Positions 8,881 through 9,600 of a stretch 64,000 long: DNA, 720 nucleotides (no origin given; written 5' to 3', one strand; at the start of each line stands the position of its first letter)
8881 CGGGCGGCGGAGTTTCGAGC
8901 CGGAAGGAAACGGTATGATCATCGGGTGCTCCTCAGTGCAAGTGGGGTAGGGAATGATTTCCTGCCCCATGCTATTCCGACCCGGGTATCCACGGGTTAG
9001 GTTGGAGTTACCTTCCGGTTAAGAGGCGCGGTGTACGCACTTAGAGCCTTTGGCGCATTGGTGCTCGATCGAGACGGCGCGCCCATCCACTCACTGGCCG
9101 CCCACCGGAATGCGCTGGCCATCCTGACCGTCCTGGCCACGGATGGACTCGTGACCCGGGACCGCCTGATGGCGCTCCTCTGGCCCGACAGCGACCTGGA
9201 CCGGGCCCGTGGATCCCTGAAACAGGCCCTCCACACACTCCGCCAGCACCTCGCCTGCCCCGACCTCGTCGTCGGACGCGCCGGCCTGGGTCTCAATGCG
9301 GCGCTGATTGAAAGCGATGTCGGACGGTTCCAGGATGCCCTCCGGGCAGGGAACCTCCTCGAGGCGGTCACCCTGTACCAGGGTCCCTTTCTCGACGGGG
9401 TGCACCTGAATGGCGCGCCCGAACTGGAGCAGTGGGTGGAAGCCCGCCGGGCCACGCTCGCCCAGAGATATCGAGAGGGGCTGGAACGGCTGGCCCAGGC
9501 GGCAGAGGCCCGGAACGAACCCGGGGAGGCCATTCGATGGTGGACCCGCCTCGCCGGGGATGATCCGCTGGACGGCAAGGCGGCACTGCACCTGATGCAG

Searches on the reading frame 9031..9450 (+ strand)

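Call 52: search_protein_families(library=pfam, proteins=[window:9031-9450:+], max_evalue=10)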
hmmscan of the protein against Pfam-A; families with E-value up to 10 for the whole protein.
window:9031-9450:+ (140 aa): 2 families
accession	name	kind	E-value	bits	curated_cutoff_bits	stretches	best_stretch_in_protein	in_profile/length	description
PF00486.34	Trans_reg_C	-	0.0073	16.8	26.2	1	27-76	9-59/77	Transcriptional regulatory protein, C terminal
PF17778.7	BLACT_WH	-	0.024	15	22.8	1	22-44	19-41/46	Beta-lactamase associated winged helix domain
